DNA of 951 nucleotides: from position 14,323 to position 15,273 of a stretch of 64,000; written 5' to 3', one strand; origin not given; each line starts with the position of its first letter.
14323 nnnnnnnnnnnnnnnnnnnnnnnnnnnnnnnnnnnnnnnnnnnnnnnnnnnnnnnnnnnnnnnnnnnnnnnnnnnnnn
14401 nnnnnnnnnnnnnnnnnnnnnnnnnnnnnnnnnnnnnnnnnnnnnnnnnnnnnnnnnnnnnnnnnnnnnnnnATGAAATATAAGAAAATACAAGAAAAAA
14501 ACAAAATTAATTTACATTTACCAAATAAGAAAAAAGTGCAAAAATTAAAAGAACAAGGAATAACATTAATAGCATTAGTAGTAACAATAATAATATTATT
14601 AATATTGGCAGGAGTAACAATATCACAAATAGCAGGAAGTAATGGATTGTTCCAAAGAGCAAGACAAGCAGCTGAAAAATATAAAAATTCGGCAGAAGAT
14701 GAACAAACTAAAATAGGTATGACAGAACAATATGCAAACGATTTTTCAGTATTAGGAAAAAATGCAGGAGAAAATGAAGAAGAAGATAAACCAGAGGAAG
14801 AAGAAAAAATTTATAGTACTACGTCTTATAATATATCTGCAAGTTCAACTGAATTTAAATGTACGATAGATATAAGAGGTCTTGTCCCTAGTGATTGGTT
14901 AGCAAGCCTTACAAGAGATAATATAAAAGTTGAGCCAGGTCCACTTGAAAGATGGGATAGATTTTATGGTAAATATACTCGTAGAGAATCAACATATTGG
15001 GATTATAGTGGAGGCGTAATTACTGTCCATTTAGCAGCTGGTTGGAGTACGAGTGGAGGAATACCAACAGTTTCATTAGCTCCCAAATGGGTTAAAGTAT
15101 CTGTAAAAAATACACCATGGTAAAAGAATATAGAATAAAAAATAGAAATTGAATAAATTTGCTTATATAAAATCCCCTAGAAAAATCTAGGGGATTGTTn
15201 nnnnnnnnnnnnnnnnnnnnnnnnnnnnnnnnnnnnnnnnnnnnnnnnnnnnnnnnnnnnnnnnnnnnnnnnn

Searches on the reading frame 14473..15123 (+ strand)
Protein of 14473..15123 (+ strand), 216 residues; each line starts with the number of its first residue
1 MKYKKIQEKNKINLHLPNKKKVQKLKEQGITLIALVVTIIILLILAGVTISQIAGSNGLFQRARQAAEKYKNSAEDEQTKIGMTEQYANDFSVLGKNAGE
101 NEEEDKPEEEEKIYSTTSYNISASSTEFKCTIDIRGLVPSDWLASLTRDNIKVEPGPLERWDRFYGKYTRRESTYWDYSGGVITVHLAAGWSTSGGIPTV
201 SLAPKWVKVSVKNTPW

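Call 10: search_protein_families(library=pfam, proteins=[window:14473-15123:+], max_evalue=0.01)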
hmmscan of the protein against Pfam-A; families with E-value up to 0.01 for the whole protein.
window:14473-15123:+ (216 aa): 1 family
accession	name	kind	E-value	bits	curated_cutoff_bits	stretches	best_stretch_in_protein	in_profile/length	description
PF07963.17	N_methyl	-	0.0063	16.5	21.2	1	26-49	3-26/27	Prokaryotic N-terminal methylation motif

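Call 21: find_encoding_contigs(protein=window:14473-15123:+, flank=3000, max_places=10)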
Protein window:14473-15123:+ (216 aa): 4 contigs read that carry it; 2 places shown.
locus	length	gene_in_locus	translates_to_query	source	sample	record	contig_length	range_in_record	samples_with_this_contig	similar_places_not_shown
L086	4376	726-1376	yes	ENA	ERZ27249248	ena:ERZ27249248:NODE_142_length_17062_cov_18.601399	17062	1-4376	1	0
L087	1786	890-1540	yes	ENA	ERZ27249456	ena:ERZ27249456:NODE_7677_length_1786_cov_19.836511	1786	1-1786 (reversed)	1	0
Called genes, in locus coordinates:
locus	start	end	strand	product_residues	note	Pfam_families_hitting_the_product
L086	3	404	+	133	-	?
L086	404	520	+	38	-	-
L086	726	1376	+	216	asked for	-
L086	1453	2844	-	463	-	PF01336:tRNA_anti-codon, PF00152:tRNA-synt_2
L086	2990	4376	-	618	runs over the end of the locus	-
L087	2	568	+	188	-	?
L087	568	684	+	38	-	-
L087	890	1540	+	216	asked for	-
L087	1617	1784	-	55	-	?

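Call 32: search_protein_families(library=ncbifam, proteins=[window:14473-15123:+], max_evalue=0.01)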
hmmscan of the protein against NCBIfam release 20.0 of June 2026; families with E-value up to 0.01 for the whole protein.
window:14473-15123:+ (216 aa): 3 families
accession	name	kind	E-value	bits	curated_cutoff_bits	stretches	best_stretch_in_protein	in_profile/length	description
NF042931.1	SAG1386_EF1546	equivalog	0.0027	17.8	80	1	5-112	6-98/158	SAG1386/EF1546 family surface-associated protein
NF006283.1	PRK08455.1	equivalog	0.005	16.5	187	1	20-95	8-84/182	flagellar basal body-associated protein FliL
NF041422.1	VirB10_subf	subfamily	0.0087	15.6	400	1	13-113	36-136/404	VirB10/TraB/TrbI family type IV secretion system protein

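Call 33: find_homologous_proteins(query=window:14473-15123:+, max_evalue=0.001)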
Query window:14473-15123:+ (216 aa): 827 proteins with E <= 0.001 among 1168 candidates; the best 120 are listed.
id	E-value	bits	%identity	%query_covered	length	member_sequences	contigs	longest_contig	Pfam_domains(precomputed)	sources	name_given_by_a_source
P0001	6.4e-139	479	100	100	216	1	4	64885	-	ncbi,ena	-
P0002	9.9e-38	148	77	47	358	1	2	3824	-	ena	-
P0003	2.0e-37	147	78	47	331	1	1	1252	-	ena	-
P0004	2.0e-37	147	78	47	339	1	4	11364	-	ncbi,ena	-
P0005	3.2e-36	143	75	47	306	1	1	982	-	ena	-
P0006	2.3e-34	137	76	45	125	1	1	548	-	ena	-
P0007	5.1e-31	126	62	50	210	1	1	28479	-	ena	-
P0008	5.8e-31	126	77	34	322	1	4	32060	-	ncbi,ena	-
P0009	1.4e-30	125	71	43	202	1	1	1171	-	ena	-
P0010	5.1e-30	123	69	47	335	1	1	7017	-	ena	-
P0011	1.3e-28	118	66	45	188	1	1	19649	-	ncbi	-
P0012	6.1e-28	116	62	44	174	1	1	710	-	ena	-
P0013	5.4e-27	113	75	38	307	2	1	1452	-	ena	-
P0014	1.0e-26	112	68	42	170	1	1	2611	-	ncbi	-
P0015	1.1e-26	112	62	45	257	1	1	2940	-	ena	-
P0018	1.5e-25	108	67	42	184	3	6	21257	-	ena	-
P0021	4.1e-24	104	58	47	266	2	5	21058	-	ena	-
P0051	2.0e-18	85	64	38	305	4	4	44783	-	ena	-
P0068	4.6e-16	77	59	38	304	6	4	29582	PF07581.18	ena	-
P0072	5.0e-15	74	71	31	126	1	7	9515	-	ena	-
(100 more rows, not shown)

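Call 37: find_encoding_contigs(protein=P0072, flank=1500, max_places=10)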
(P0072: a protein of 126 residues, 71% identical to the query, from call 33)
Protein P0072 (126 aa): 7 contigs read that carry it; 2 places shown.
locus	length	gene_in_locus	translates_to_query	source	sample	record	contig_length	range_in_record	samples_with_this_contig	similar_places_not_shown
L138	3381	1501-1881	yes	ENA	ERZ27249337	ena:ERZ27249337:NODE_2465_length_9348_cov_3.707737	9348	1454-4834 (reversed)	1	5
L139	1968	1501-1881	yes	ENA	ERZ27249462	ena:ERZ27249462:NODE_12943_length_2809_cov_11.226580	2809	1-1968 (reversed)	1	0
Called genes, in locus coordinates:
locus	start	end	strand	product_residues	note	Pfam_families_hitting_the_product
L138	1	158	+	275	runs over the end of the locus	PF00528:BPD_transp_1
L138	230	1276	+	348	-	PF12974:Phosphonate-bd (weak), PF13379:NMT1_2, PF09084:NMT1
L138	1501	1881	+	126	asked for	-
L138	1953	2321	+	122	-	-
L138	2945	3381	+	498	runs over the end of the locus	-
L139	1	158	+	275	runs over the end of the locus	PF00528:BPD_transp_1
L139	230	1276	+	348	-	PF12974:Phosphonate-bd (weak), PF13379:NMT1_2, PF09084:NMT1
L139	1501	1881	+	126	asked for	-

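Call 38: find_encoding_contigs(protein=P0018, flank=1500, max_places=10)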
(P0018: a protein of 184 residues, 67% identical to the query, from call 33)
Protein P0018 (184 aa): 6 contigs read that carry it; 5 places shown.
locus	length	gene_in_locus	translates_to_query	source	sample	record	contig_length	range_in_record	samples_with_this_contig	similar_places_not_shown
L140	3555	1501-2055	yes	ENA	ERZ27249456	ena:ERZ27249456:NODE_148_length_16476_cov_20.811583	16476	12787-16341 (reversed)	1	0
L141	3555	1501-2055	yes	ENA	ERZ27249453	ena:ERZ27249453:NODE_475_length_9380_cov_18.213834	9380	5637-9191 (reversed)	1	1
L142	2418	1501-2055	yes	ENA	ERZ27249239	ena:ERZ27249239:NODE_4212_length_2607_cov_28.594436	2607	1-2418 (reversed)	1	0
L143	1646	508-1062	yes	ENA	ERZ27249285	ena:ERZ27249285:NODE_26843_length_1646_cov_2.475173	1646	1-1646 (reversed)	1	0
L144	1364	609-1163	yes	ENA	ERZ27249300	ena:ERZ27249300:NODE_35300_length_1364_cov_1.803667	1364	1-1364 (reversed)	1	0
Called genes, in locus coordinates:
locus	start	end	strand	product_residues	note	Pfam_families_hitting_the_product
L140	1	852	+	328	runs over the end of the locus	?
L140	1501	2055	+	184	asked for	-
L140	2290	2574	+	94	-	PF01250:Ribosomal_S6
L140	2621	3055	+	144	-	PF00436:SSB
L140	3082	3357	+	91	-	PF01084:Ribosomal_S18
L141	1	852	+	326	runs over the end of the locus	-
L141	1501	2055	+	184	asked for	-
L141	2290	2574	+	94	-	PF01250:Ribosomal_S6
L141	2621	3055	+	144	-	PF00436:SSB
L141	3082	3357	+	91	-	PF01084:Ribosomal_S18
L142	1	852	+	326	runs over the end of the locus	-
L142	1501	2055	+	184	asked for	-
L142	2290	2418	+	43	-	?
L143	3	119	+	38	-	?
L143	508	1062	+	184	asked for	-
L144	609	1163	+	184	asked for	-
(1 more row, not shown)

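Call 50: find_homologous_proteins(query=L138:2945-3379:+, max_evalue=1e-20)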
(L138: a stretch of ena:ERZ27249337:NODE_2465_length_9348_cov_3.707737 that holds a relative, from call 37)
Query L138:2945-3379:+ (145 aa): 1 proteins with E <= 1e-20 among 166 candidates.
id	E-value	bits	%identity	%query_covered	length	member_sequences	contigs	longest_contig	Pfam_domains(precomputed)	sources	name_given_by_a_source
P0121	1.7e-29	121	55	77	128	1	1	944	-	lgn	-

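Call 70: predict_structure(alignment_id=A5)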
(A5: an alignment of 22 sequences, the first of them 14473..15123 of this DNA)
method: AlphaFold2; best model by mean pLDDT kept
length: 216 residues; sequences in the alignment: 22
mean_pLDDT: 48.7   pTM: 0.21
mean pLDDT of the five models: 48.7, 47.4, 45.5, 43.0, 42.1
residues with pLDDT >= 90: 8; 70-90: 16; 50-70: 63; < 50: 129
segments of 3 or more residues with pLDDT < 50: 1-3, 8-10, 95-216
pLDDT, mean of each block of 10 residues (from residue 1): 49 53 57 85 80 59 70 66 61 47 41 38 36 41 38 40 37 40 41 29 27 30
secondary structure, 60 per line:
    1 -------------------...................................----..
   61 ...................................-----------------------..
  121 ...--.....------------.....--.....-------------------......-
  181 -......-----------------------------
elements in order: H20-54 H59-95 E119-123 E126-130 E143-147 E150-154 E174-179 E182-187

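Call 71: search_solved_structures(query=A5, max_evalue=1)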
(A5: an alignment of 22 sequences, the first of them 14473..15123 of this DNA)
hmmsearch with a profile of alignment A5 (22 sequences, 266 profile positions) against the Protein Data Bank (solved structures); distinct sequences matched with E-value up to 1: 4.
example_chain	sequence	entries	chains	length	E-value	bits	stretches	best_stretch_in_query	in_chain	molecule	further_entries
9lab_B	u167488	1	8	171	0.21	14.9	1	28-46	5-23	MSHA major pilin subunit MshA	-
4mzv_A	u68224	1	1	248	0.32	14.3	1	117-226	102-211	Epithelial cell adhesion molecule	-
6i07_C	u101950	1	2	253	0.39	14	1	118-226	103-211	Epithelial cell adhesion molecule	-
2jpu_A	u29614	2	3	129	0.46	13.8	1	65-136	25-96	Orf c02003 protein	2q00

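Call 72: search_protein_families(library=pfam, alignment_id=A5, max_evalue=0.01)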
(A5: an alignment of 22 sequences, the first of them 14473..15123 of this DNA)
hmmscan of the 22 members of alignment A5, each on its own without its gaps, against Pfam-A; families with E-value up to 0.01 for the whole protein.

A. member 1, window:14473-15123:+ (216 aa): 1 family
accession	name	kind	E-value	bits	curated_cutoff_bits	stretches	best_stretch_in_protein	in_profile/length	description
PF07963.17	N_methyl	-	0.0063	16.5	21.2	1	26-49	3-26/27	Prokaryotic N-terminal methylation motif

B. families by the number of members that match (of 22 scanned): 19 families
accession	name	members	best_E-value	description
PF07963.17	N_methyl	12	0.0016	Prokaryotic N-terminal methylation motif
PF00041.27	fn3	5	4.1e-05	Fibronectin type III domain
PF23608.1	Ig_ILCR1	3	0.00072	ILCR1 Ig-like domain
PF07495.19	Y_Y_Y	2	8.2e-05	Y_Y_Y domain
PF12758.12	DUF3813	2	0.0018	Protein of unknown function (DUF3813)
PF25788.1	Ig_Rha78A_N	2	0.0031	Rha78A-like, N-terminal immunoglobulin domain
PF22352.2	K319L-like_PKD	1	0.00015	K319L-like, PKD domain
PF08329.16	ChitinaseA_N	1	0.00051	Chitinase A, N-terminal domain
PF04151.21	PPC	1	0.0019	Bacterial pre-peptidase C-terminal domain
PF09629.16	YorP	1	0.0037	YorP protein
PF19077.6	Big_13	1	0.004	Bacterial Ig-like domain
PF05084.19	GRA6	1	0.0045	Granule antigen protein (GRA6)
PF25059.1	FN3_DSCAM-DSCAML_C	1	0.0046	DSCAM/DSCAML C-terminal Fn3-like domain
PF17210.9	SdrD_B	1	0.0065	SdrD B-like domain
PF24421.1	Ig_J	1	0.0072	Tip attachment protein J, Ig-like domain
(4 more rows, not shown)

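Call 74: find_encoding_contigs(protein=P0021, flank=8000, max_places=10)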
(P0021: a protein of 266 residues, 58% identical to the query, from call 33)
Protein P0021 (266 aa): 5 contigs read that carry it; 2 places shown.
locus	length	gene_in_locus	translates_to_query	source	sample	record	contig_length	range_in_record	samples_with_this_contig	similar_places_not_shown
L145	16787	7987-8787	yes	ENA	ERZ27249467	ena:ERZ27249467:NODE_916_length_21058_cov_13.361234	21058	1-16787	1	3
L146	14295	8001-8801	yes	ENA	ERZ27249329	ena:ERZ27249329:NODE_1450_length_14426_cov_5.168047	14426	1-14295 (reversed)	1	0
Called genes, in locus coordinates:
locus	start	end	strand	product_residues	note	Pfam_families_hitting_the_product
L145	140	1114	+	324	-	PF01551:Peptidase_M23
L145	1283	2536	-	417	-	PF00089:Trypsin, PF13365:Trypsin_2, PF00595:PDZ, PF13180:PDZ_2, PF17820:PDZ_6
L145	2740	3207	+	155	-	-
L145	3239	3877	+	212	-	PF01351:RNase_HII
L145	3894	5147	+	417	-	PF02885:Glycos_trans_3N, PF00591:Glycos_transf_3, PF07831:PYNP_C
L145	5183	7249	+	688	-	PF03477:ATP-cone, PF13597:NRDD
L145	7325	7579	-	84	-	-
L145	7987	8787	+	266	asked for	-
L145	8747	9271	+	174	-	-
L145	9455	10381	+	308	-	PF14903:WG_beta_rep (faint)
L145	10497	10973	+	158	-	PF14903:WG_beta_rep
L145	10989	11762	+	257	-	-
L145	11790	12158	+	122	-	PF01648:ACPS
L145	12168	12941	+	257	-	PF01026:TatD_DNase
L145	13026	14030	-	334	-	PF01551:Peptidase_M23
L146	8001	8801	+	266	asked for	-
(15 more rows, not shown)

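Call 75: find_encoding_contigs(protein=P0051, flank=8000, max_places=10)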
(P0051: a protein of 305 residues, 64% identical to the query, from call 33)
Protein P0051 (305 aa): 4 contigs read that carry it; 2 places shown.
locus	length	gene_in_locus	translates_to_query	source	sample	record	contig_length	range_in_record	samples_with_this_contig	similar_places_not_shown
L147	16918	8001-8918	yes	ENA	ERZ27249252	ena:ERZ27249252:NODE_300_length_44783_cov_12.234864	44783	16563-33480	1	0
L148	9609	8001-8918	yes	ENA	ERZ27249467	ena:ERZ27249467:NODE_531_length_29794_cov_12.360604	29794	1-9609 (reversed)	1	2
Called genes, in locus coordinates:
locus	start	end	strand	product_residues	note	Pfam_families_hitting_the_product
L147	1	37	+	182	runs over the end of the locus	PF01765:RRF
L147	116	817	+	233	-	PF01255:Prenyltransf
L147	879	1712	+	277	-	PF01148:CTP_transf_1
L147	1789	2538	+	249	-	PF02163:Peptidase_M50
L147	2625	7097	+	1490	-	PF14480:DNA_pol3_a_NI, PF11490:DNA_pol3_a_NII, PF02811:PHP, PF00929:RNase_T, PF02811:PHP, PF07733:DNA_pol3_alpha, PF17657:DNA_pol3_finger, PF14579:HHH_6, +1 more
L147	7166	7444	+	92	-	-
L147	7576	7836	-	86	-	PF12844:HTH_19 (faint), PF01381:HTH_3 (weak)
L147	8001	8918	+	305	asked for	-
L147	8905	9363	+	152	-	PF13385:Laminin_G_3 (weak)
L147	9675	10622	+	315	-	-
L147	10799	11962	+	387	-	PF21088:MS_channel_1st, PF00924:MS_channel_2nd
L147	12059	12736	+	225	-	PF00072:Response_reg, PF00486:Trans_reg_C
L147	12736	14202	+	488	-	PF00672:HAMP (faint), PF00512:HisKA, PF02518:HATPase_c, PF14501:HATPase_c_5 (weak)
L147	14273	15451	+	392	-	PF06898:YqfD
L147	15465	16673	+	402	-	-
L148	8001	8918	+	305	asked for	-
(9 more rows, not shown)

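Call 76: find_encoding_contigs(protein=P0068, flank=8000, max_places=10)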
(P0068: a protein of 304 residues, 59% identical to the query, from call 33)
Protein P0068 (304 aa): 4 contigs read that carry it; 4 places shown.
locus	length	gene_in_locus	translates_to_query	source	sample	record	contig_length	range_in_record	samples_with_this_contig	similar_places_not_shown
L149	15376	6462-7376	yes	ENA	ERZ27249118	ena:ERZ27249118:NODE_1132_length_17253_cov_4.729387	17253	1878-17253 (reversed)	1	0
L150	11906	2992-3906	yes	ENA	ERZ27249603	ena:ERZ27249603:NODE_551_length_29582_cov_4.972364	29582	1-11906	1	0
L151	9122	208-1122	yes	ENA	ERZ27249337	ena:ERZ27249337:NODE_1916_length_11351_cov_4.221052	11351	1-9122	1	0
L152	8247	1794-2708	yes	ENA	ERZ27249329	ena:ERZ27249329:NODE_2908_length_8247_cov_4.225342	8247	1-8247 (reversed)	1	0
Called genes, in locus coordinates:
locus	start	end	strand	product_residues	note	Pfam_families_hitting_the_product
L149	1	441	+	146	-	?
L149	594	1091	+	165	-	PF01522:Polysacc_deac_1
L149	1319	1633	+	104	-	PF01909:NTP_transf_2, PF18765:Polbeta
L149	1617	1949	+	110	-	PF01934:HepT-like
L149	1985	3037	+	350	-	-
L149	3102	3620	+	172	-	-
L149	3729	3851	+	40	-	-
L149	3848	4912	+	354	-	PF00239:Resolvase, PF07508:Recombinase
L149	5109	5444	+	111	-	-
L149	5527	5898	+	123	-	PF01522:Polysacc_deac_1 (weak)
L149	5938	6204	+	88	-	PF07873:YabP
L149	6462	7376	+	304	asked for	PF07581:Glug (faint)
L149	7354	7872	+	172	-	PF07581:Glug (faint)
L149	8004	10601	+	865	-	PF00171:Aldedh, PF13685:Fe-ADH_2 (faint), PF00465:Fe-ADH, PF25137:ADH_Fe_C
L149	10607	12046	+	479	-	-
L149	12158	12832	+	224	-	PF02223:Thymidylate_kin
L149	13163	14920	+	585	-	PF01336:tRNA_anti-codon, PF00152:tRNA-synt_2, PF02938:GAD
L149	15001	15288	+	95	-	PF02686:GatC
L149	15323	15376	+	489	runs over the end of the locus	PF01425:Amidase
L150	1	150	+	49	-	?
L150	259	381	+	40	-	-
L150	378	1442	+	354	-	PF00239:Resolvase, PF07508:Recombinase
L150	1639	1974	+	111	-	-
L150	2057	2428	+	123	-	PF01522:Polysacc_deac_1 (weak)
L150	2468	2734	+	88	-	PF07873:YabP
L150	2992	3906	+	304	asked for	PF07581:Glug (faint)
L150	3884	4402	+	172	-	PF07581:Glug (faint)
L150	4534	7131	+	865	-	PF00171:Aldedh, PF13685:Fe-ADH_2 (faint), PF00465:Fe-ADH, PF25137:ADH_Fe_C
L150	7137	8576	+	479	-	-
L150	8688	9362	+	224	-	PF02223:Thymidylate_kin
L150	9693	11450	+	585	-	PF01336:tRNA_anti-codon, PF00152:tRNA-synt_2, PF02938:GAD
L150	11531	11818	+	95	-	PF02686:GatC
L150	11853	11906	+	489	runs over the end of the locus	PF01425:Amidase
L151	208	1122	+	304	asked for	PF07581:Glug (faint)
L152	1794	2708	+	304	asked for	PF07581:Glug (faint)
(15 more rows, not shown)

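Call 80: list_cluster_members(proteins=[window:14473-15123:+, window:7035-8162:+, window:23153-24991:+])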
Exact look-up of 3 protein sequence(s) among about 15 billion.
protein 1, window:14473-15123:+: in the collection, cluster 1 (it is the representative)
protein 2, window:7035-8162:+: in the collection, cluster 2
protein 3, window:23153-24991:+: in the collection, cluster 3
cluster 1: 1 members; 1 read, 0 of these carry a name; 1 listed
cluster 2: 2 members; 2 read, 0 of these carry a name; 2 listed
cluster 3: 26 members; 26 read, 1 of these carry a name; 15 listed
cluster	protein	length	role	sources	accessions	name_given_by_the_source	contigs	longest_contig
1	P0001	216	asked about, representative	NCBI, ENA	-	-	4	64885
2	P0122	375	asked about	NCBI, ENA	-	-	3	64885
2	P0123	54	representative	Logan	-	-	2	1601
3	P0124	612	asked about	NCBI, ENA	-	-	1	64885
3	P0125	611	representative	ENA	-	-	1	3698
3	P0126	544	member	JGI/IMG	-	molecular chaperone DnaK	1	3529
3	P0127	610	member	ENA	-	-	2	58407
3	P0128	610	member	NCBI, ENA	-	-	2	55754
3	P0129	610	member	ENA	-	-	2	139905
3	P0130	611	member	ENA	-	-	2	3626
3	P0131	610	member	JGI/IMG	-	-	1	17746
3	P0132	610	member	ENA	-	-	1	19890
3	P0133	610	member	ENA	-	-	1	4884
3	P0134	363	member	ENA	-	-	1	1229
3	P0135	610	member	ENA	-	-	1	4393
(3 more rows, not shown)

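Call 81: find_encoding_contigs(protein=P0072, flank=10000, max_places=10)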
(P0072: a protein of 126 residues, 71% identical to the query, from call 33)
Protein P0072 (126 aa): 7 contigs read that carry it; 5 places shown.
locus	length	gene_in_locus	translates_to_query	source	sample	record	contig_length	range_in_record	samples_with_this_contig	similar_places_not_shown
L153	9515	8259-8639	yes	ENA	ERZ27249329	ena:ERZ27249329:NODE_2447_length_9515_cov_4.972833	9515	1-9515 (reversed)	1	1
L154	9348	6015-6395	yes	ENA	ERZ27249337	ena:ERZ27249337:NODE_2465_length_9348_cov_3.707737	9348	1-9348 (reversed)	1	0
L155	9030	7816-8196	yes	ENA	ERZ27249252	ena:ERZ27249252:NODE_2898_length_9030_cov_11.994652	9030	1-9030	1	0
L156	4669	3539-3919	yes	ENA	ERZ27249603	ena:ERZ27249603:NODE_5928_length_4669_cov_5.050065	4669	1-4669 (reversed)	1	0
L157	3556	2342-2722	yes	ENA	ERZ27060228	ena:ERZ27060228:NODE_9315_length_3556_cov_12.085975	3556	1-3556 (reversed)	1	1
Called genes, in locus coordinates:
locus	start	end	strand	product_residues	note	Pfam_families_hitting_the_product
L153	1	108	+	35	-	?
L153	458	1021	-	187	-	PF03713:DUF305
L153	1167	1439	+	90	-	PF03193:RsgA_GTPase (weak), PF00005:ABC_tran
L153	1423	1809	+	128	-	PF00005:ABC_tran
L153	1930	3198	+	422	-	PF13173:AAA_14, PF13635:DUF4143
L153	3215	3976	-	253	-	-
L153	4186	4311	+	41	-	-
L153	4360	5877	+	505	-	PF00239:Resolvase, PF07508:Recombinase, PF13408:Zn_ribbon_recom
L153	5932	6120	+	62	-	-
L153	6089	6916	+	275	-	PF00528:BPD_transp_1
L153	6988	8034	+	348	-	PF12974:Phosphonate-bd (weak), PF13379:NMT1_2, PF09084:NMT1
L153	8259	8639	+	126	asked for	-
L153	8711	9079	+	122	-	-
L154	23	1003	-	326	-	PF19553:DUF6076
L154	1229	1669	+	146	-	-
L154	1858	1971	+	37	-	-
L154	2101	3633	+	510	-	PF00239:Resolvase, PF07508:Recombinase, PF13408:Zn_ribbon_recom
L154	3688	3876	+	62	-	-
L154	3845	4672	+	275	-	PF00528:BPD_transp_1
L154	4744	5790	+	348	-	PF12974:Phosphonate-bd (weak), PF13379:NMT1_2, PF09084:NMT1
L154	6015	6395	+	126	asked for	-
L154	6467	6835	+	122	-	-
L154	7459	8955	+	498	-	-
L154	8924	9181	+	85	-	-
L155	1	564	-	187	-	PF03713:DUF305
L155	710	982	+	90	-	PF03193:RsgA_GTPase (weak), PF00005:ABC_tran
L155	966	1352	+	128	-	PF00005:ABC_tran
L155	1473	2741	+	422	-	PF13173:AAA_14, PF13635:DUF4143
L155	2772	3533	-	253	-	-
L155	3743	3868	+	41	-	-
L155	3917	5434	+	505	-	PF00239:Resolvase, PF07508:Recombinase, PF13408:Zn_ribbon_recom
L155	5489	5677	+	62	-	-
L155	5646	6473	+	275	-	PF00528:BPD_transp_1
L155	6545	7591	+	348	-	PF12974:Phosphonate-bd (weak), PF13379:NMT1_2, PF09084:NMT1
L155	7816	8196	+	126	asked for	-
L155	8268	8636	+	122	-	-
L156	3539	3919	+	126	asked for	-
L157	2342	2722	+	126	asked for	-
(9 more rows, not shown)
